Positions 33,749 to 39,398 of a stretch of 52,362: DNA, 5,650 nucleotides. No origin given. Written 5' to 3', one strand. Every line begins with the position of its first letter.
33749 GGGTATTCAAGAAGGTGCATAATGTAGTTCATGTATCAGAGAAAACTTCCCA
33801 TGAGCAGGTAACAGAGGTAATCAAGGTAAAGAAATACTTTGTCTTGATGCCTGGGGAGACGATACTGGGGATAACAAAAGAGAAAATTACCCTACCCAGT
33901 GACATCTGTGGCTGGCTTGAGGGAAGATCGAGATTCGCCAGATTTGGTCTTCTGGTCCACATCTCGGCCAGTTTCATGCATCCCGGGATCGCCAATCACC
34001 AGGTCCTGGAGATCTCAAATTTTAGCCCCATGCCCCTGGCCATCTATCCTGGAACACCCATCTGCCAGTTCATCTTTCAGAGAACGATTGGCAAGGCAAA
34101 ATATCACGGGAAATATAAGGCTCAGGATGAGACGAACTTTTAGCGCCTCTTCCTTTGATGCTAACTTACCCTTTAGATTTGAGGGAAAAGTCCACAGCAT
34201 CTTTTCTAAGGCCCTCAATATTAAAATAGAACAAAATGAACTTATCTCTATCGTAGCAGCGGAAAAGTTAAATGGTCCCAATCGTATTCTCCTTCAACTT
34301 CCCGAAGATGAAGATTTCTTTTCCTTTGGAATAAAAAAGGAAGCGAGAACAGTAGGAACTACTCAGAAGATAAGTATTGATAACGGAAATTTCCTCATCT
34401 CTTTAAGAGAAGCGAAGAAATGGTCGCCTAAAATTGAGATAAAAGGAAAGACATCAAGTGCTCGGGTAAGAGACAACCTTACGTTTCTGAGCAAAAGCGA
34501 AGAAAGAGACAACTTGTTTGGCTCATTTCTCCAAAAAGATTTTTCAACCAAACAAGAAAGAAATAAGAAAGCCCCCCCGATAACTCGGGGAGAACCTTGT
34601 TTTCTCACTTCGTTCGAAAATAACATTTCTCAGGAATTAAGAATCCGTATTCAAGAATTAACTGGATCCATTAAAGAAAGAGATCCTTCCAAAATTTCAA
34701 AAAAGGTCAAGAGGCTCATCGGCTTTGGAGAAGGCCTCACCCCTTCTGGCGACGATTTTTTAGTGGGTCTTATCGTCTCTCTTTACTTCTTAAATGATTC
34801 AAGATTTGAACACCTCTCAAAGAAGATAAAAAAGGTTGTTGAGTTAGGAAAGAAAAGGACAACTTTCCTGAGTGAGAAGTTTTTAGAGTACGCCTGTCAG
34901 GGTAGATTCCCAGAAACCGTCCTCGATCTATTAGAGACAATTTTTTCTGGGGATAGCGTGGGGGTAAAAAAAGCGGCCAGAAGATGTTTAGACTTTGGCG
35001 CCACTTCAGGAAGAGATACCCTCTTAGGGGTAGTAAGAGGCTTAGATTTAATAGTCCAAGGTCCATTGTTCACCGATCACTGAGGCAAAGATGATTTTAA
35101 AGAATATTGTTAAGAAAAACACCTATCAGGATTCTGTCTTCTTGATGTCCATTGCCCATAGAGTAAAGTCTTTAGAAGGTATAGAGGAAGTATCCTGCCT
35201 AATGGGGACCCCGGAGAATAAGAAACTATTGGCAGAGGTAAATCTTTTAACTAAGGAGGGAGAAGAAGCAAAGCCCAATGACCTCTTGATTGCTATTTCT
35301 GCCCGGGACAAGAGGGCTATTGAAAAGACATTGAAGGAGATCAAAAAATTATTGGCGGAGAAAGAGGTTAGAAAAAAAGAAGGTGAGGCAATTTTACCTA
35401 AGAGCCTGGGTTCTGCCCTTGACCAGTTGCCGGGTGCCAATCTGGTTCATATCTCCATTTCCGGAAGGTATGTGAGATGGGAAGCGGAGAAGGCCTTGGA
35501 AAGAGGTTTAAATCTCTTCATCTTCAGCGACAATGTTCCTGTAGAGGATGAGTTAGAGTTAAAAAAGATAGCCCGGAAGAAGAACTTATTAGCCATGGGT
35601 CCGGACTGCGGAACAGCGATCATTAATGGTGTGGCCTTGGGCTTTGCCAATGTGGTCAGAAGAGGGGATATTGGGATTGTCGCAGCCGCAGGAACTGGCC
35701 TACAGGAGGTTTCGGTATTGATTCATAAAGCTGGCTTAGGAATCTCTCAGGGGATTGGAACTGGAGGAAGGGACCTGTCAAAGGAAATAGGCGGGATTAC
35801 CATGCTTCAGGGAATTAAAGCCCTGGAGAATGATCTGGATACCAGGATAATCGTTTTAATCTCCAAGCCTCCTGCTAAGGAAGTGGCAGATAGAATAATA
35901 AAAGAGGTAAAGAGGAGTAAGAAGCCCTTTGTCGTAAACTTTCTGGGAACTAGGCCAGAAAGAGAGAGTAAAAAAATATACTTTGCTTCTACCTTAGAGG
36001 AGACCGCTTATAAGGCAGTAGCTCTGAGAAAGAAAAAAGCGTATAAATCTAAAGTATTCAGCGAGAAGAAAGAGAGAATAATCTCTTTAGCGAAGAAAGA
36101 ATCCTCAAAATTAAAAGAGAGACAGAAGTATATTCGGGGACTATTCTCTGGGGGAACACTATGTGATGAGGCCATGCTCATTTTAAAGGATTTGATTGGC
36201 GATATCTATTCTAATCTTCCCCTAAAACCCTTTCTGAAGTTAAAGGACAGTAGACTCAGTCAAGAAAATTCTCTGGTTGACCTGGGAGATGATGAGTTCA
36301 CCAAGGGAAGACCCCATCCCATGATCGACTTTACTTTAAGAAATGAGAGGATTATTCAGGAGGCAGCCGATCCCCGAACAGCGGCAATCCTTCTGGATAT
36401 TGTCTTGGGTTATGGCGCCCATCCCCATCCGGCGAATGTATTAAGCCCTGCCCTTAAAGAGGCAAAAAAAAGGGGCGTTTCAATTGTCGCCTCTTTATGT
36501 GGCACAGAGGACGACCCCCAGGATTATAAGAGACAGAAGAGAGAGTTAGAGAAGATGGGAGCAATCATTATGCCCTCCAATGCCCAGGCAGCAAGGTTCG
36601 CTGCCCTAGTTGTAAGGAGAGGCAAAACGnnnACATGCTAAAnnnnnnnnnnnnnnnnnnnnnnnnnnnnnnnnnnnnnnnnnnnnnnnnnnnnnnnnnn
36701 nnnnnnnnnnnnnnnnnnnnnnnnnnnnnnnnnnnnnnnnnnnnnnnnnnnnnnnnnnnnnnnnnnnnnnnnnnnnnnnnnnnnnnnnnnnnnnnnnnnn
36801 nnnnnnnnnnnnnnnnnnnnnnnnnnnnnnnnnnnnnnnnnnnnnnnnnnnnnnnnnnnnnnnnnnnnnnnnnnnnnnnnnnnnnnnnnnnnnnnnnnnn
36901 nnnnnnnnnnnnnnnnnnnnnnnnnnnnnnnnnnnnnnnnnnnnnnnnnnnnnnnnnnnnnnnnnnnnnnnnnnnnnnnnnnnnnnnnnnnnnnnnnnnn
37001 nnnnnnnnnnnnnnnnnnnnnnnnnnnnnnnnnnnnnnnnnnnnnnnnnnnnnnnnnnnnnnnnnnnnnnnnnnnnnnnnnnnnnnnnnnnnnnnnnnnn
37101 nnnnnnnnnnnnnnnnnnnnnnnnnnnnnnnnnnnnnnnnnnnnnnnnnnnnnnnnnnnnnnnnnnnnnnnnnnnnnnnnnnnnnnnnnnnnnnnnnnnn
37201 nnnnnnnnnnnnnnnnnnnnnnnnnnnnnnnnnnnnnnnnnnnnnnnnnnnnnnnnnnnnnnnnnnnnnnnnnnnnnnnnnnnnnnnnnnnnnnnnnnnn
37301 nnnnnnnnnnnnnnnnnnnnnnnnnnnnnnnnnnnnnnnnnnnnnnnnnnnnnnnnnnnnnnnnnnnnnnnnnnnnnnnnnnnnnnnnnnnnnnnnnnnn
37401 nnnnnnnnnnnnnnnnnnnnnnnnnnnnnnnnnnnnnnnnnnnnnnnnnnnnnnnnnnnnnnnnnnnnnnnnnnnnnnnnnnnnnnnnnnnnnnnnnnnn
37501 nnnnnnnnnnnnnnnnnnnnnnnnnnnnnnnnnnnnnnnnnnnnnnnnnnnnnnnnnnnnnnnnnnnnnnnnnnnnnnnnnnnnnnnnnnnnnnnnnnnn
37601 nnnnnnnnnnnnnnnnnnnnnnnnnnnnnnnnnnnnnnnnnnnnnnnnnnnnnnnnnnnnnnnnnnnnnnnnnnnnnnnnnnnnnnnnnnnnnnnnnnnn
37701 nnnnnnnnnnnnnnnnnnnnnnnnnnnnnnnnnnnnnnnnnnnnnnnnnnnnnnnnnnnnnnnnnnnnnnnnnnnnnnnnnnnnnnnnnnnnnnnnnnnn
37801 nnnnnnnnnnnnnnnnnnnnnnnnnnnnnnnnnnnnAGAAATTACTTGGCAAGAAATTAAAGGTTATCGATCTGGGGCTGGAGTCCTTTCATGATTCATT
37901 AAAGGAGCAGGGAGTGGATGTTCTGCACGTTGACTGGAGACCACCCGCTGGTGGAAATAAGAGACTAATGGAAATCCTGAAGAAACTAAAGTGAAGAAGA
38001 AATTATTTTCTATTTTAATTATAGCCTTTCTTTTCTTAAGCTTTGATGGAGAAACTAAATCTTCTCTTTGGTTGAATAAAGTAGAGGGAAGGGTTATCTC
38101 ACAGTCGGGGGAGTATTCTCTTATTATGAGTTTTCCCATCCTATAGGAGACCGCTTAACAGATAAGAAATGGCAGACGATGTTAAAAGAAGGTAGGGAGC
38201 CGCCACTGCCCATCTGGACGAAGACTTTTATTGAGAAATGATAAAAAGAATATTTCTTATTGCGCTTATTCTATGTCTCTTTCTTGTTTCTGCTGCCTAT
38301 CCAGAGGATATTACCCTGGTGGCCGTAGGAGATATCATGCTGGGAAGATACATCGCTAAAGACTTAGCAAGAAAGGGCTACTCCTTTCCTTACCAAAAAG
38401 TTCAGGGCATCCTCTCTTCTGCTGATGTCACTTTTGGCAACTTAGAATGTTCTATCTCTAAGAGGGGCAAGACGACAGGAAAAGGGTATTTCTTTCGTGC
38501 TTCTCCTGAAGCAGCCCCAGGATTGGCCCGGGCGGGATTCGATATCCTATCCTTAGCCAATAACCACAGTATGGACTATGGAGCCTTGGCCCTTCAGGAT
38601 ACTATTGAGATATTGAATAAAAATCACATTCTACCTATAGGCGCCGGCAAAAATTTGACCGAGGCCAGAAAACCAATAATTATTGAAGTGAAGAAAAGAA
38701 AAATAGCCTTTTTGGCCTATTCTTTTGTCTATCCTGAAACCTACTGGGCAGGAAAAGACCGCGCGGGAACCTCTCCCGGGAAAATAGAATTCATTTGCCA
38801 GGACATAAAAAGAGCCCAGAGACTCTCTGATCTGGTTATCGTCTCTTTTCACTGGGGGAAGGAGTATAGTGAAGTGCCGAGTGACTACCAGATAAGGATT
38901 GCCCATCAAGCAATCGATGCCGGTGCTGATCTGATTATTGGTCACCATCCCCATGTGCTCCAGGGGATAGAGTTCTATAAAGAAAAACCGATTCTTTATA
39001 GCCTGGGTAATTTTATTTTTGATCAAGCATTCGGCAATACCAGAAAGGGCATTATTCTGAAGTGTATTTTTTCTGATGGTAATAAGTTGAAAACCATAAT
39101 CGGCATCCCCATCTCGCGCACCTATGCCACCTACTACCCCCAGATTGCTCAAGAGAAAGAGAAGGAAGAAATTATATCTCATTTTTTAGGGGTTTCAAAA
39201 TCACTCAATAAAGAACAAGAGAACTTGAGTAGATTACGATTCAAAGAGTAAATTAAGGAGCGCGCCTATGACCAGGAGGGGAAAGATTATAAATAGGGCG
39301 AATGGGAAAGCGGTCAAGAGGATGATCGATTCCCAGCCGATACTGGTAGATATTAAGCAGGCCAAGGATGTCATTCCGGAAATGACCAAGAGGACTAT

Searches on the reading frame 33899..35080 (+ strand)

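Call 76: search_protein_families(library=pfam, proteins=[window:33899-35080:+], max_evalue=0.0001)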
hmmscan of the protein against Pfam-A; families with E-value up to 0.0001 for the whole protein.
window:33899-35080:+ (394 aa): 1 family
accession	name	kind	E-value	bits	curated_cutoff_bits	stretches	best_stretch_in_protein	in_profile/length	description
PF11392.14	AllH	-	4.2e-27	95.4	25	1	273-381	1-108/109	Oxamate carbamoyltransferase subunit AllH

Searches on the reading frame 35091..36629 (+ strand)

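Call 77: search_protein_families(library=pfam, proteins=[window:35091-36629:+], max_evalue=0.0001)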
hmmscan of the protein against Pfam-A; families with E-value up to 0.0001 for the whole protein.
window:35091-36629:+ (513 aa): 2 families
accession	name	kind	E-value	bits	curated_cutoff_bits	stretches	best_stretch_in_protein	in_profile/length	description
PF00549.24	Ligase_CoA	-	3.1e-40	137.7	24.5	1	351-505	1-126/128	CoA-ligase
PF02629.25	CoA_binding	-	1.1e-07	33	22.3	1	193-282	5-93/97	CoA binding domain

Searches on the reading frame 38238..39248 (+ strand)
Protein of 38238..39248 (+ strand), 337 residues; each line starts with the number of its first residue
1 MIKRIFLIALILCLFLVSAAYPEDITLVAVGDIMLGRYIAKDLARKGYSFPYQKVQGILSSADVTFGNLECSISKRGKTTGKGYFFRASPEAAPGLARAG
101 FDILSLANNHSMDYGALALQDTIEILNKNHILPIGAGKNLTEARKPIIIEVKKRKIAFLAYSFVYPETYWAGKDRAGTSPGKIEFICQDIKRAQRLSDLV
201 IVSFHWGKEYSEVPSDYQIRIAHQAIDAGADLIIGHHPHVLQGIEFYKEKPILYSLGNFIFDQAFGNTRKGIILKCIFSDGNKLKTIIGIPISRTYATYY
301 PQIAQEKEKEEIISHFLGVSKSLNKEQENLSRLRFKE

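Call 77: search_protein_families(library=pfam, proteins=[window:38238-39248:+], max_evalue=0.0001)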
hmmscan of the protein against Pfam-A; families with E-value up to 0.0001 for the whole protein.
window:38238-39248:+ (337 aa): 1 family
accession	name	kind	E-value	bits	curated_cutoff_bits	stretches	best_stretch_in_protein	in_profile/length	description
PF09587.15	PGA_cap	-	6.2e-84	281.9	27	1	26-263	1-255/255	Bacterial capsule synthesis protein PGA_cap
